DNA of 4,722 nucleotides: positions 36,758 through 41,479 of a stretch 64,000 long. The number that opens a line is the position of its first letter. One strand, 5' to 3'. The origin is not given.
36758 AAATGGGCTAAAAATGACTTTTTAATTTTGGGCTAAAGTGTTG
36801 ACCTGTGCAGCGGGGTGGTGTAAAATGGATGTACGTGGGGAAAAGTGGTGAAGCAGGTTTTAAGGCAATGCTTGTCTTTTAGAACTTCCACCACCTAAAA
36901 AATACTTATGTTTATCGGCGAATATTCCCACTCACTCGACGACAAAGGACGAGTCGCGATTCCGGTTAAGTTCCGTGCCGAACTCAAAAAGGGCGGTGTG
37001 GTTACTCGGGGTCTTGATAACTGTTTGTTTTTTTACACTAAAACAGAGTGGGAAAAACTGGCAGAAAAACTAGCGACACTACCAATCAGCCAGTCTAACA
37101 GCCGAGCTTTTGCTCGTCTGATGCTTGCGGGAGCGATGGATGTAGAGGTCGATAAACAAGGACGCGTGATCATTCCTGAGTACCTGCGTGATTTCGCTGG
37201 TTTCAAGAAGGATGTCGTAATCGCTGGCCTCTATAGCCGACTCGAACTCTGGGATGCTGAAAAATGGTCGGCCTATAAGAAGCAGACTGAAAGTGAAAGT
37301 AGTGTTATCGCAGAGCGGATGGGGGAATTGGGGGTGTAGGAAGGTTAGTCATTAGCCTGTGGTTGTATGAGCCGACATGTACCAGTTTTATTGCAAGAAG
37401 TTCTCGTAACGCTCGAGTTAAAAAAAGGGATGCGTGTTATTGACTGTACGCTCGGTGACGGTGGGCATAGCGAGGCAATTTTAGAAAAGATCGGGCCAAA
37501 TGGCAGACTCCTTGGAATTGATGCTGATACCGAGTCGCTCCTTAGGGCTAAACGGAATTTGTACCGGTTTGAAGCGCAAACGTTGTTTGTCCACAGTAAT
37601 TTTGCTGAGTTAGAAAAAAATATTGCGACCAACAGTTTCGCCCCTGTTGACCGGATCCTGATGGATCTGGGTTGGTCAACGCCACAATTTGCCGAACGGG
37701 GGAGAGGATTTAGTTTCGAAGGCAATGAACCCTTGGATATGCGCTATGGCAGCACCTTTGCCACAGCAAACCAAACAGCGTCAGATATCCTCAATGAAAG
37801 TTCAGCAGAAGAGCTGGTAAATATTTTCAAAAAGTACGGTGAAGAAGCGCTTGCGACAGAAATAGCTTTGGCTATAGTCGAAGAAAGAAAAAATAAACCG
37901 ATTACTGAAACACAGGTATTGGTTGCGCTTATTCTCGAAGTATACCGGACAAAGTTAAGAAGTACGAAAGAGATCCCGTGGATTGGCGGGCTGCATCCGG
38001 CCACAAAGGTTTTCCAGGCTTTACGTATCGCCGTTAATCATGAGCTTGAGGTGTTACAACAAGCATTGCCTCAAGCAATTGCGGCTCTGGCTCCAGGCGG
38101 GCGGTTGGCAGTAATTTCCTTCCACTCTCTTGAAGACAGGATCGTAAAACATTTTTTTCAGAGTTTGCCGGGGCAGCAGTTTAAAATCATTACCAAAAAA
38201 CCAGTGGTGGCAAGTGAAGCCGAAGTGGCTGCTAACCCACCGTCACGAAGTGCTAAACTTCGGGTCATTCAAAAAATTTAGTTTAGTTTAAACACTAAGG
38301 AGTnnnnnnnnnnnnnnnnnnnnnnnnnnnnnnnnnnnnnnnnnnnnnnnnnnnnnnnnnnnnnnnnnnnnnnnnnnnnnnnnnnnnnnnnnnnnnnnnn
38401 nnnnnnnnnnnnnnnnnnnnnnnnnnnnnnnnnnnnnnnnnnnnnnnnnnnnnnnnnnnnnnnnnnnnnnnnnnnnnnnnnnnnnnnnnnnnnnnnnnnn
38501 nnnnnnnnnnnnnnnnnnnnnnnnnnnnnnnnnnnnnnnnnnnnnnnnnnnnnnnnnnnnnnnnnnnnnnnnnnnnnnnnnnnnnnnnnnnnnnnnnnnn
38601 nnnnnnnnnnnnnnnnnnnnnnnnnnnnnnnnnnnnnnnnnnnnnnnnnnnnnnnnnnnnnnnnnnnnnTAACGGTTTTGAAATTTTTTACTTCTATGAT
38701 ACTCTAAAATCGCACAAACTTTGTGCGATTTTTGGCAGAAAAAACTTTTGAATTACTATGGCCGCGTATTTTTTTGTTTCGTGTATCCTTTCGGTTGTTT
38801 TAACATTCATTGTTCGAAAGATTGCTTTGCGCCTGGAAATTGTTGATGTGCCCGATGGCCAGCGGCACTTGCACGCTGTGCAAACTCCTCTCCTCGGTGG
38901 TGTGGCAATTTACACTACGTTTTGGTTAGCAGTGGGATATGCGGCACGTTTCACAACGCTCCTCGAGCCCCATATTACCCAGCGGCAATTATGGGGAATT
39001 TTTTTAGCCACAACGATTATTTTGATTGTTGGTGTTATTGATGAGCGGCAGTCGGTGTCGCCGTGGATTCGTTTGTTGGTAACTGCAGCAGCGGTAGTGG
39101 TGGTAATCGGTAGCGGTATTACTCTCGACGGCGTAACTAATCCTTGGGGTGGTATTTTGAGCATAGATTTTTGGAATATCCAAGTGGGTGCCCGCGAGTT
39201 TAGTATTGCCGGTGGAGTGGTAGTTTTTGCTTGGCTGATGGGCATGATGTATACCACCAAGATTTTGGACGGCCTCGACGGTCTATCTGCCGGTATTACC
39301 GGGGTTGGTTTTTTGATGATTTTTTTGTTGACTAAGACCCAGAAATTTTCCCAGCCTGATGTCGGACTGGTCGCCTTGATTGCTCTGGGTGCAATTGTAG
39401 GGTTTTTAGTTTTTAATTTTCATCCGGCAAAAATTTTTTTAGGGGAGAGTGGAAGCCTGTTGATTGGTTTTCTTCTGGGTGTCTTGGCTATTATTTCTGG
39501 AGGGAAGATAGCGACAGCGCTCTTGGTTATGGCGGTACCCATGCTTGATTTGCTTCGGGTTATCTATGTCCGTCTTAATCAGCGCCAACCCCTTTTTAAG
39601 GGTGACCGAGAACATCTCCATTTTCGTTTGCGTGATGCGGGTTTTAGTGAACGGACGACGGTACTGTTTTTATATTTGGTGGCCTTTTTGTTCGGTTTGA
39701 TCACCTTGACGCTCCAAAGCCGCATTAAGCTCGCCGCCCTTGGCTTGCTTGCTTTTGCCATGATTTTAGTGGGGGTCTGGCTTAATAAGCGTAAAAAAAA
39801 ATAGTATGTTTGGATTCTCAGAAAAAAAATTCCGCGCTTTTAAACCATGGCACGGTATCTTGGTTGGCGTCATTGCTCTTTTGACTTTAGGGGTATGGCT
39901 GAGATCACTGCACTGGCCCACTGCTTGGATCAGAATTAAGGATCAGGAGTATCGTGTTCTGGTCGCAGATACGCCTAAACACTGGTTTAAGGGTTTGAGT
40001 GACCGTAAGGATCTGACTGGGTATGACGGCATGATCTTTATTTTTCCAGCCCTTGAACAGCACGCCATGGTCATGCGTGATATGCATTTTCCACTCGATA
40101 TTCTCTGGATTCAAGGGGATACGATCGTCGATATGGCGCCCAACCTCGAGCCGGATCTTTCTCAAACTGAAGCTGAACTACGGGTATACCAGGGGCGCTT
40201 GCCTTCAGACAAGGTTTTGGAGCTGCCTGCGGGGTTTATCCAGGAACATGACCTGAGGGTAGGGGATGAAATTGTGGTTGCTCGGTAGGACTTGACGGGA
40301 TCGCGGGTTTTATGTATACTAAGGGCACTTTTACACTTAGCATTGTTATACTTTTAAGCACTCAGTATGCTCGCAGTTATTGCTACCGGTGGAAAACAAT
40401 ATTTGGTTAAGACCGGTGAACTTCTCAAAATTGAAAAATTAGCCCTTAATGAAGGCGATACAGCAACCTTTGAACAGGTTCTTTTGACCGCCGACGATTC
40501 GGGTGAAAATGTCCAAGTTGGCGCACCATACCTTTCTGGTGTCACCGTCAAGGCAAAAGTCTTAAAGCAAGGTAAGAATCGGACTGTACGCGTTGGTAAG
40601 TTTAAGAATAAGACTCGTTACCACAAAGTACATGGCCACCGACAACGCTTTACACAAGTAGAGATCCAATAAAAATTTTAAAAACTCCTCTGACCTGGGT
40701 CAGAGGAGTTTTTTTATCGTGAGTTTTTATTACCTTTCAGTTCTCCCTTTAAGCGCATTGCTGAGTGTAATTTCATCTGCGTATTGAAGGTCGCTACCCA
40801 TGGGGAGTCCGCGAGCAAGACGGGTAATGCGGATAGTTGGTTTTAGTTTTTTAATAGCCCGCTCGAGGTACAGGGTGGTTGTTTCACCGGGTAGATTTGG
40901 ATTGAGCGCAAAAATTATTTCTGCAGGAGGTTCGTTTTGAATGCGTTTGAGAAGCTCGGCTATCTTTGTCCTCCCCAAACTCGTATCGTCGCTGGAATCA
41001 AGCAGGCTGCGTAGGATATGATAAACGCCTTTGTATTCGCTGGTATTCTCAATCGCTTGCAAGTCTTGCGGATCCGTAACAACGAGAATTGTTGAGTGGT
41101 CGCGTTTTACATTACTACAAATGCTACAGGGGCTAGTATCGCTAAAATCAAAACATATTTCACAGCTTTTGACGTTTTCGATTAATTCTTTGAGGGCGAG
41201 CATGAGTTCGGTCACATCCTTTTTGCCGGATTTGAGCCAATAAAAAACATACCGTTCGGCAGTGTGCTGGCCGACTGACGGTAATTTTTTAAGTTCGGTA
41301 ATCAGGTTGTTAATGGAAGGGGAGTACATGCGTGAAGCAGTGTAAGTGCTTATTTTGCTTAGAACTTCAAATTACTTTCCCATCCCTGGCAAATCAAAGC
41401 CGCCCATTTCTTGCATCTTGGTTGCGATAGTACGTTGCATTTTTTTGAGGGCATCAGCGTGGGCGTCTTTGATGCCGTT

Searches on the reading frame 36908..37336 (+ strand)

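Call 88: search_protein_families(library=pfam, proteins=[window:36908-37336:+], max_evalue=0.0001)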
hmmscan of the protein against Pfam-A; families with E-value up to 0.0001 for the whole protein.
window:36908-37336:+ (143 aa): 1 family
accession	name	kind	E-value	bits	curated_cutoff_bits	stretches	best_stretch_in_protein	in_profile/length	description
PF02381.23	MraZ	-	1.3e-40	137.6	23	2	1-70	1-71/72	MraZ protein, putative antitoxin-like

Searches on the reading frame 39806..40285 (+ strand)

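Call 15: search_protein_families(library=pfam, proteins=[window:39806-40285:+])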
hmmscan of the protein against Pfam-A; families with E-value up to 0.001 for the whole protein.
window:39806-40285:+ (160 aa): 1 family
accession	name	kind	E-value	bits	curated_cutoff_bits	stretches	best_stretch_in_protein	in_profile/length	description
PF02643.20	DUF192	-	3.2e-23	82.1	27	1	50-157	2-95/96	Uncharacterized ACR, COG1430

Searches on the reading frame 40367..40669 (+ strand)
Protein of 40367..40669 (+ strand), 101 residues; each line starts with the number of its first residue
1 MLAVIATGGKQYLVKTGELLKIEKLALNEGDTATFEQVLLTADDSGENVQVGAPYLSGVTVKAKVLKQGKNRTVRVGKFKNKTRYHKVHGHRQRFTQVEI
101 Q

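Call 15: search_protein_families(library=pfam, proteins=[window:40367-40669:+])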
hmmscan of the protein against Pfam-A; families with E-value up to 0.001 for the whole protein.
window:40367-40669:+ (101 aa): 1 family
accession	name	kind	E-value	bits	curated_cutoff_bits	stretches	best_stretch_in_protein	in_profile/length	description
PF00829.26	Ribosomal_L21p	-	2.3e-32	111.6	27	1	1-101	1-97/99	Ribosomal prokaryotic L21 protein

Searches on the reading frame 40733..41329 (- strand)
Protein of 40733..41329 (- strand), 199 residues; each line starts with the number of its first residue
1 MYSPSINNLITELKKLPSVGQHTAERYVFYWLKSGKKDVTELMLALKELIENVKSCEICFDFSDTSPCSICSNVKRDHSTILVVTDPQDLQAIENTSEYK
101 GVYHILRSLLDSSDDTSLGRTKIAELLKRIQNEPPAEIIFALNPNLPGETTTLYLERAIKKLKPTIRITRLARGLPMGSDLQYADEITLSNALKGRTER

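Call 15: search_protein_families(library=pfam, proteins=[window:40733-41329:-])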
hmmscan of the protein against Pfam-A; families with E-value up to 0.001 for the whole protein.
window:40733-41329:- (199 aa): 5 families
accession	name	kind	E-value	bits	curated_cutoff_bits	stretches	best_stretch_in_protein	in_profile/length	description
PF13662.12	Toprim_4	-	1.9e-15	57.3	25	1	79-172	1-85/85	Toprim domain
PF21175.2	RecR_C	-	1.3e-11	44.1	22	1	174-197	1-24/24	RecR, C-terminal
PF21176.3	RecR_HhH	-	2.6e-09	37.2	27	1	6-48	1-43/45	RecR, helix-hairpin-helix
PF02132.21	RecR_ZnF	-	1e-05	25.6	22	1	53-73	1-21/21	RecR, Cys4-zinc finger domain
PF01751.28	Toprim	-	1.6e-05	25.4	23.1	1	81-169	2-94/96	Toprim domain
